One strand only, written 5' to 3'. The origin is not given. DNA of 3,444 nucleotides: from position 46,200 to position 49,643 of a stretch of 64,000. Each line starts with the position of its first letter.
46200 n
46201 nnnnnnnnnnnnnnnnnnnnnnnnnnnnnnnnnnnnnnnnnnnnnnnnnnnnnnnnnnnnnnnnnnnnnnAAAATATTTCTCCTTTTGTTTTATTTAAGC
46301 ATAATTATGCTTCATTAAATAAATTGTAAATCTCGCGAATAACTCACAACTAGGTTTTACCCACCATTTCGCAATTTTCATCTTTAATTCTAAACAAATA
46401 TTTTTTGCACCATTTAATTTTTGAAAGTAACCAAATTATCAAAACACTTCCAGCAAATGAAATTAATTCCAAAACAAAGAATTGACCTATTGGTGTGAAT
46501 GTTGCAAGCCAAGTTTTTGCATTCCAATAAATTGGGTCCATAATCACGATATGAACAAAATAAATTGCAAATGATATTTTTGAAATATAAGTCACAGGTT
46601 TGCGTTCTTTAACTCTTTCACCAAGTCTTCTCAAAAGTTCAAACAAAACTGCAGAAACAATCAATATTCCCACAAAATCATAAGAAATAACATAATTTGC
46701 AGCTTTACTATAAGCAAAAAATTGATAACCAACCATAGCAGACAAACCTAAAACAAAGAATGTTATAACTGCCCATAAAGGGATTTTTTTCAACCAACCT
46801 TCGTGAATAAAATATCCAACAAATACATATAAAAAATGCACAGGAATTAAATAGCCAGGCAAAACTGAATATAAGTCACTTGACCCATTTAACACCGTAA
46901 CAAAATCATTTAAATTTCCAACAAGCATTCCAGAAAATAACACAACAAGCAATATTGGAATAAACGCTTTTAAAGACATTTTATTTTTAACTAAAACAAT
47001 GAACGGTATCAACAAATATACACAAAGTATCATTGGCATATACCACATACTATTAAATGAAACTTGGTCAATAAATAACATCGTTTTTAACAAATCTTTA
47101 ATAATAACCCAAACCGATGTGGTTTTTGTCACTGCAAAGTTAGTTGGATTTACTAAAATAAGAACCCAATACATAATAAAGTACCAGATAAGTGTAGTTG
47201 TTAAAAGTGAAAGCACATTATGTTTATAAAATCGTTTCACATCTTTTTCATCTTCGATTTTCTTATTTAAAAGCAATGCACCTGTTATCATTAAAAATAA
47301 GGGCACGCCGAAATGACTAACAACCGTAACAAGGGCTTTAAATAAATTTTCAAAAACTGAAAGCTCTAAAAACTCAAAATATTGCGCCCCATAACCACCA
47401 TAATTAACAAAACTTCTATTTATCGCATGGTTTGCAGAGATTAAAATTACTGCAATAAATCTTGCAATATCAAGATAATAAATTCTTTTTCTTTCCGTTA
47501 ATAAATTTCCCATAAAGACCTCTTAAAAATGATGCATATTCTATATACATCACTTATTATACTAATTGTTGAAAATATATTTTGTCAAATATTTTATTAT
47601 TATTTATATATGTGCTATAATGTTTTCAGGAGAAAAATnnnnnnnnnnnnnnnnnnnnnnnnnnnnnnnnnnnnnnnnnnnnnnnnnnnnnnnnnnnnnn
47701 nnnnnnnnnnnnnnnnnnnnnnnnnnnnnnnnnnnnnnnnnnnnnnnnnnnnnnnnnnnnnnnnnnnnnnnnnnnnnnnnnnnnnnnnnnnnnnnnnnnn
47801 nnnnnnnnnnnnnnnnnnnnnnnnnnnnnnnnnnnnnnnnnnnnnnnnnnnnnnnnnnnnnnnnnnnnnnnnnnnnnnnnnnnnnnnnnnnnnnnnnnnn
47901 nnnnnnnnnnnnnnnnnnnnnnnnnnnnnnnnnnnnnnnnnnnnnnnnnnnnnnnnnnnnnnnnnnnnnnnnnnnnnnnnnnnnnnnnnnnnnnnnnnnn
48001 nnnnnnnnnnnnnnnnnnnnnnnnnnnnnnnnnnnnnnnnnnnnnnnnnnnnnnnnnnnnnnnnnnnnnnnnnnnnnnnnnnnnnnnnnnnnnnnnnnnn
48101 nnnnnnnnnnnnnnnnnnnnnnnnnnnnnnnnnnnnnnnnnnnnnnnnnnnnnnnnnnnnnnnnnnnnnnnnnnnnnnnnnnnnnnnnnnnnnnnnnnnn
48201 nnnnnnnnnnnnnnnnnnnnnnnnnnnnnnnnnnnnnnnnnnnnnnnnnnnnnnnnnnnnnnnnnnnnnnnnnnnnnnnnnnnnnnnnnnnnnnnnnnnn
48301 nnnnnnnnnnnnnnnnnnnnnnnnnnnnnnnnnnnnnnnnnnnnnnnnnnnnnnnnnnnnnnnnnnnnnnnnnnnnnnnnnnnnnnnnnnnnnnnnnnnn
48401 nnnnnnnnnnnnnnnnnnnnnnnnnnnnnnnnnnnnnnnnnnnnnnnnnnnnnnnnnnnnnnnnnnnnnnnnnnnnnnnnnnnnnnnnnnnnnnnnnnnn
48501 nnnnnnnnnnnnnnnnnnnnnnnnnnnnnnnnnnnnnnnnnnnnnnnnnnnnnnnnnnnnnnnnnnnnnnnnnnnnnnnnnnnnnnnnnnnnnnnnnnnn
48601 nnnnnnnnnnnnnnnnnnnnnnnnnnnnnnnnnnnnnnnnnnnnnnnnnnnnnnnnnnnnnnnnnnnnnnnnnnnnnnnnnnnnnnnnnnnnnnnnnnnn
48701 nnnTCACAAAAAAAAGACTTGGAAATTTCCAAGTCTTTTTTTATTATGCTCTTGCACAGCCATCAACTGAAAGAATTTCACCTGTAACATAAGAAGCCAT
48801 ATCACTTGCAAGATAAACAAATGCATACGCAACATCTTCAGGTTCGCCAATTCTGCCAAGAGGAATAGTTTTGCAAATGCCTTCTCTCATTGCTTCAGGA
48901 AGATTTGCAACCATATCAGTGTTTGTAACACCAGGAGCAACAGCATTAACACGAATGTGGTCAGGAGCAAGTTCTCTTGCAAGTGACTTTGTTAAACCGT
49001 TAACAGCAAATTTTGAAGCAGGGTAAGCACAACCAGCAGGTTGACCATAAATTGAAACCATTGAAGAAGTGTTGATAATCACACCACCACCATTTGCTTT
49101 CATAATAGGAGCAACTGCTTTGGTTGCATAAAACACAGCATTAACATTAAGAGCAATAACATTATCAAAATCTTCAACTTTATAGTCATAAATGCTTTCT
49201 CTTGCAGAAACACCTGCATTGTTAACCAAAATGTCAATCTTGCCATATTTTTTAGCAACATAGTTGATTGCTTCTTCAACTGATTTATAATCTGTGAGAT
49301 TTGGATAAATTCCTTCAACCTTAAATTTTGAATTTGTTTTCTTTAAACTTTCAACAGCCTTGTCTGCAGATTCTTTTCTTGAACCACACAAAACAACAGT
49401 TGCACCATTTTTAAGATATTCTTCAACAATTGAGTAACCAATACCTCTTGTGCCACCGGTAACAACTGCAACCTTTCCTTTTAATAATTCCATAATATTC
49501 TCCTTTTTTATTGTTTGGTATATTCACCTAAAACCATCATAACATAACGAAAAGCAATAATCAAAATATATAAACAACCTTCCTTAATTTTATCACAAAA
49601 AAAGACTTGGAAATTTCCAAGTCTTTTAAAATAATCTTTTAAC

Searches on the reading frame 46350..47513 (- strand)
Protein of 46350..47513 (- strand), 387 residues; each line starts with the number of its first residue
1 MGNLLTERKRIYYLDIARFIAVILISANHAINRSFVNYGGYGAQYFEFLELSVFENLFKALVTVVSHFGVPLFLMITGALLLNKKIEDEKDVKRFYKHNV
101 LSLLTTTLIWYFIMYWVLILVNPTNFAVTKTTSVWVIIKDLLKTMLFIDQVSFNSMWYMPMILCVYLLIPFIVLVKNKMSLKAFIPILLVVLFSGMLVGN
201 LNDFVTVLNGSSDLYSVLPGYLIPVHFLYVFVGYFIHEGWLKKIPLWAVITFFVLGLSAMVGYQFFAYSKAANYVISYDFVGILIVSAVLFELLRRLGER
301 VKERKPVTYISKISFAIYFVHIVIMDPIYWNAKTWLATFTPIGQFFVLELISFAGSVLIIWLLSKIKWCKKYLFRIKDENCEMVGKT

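Call 89: search_protein_families(library=pfam, proteins=[window:46350-47513:-], max_evalue=0.00001)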
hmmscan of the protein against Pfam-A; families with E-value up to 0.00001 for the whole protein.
window:46350-47513:- (387 aa): 1 family
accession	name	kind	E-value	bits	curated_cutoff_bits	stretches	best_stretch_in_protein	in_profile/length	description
PF01757.29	Acyl_transf_3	-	1.2e-30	107.1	31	1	11-361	1-326/326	Acyltransferase domain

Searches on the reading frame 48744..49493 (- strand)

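Call 89: search_protein_families(library=pfam, proteins=[window:48744-49493:-], max_evalue=0.00001)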
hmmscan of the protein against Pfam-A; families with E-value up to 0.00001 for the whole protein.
window:48744-49493:- (249 aa): 5 families
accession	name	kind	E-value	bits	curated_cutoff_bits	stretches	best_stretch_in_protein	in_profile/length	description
PF13561.12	adh_short_C2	-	4.3e-64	216.7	27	1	16-245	6-233/236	Enoyl-(Acyl carrier protein) reductase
PF00106.31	adh_short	-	5.3e-63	212.5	26.6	1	7-201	1-193/195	short chain dehydrogenase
PF23441.1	SDR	-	2.6e-17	63.5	27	1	8-246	9-254/258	SDR-like rossmann domain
PF08659.16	KR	-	1e-14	55.3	22.6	1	10-173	4-165/180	KR domain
PF01370.27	Epimerase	-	2.8e-06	27.4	20.9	1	10-154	2-124/240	NAD dependent epimerase/dehydratase family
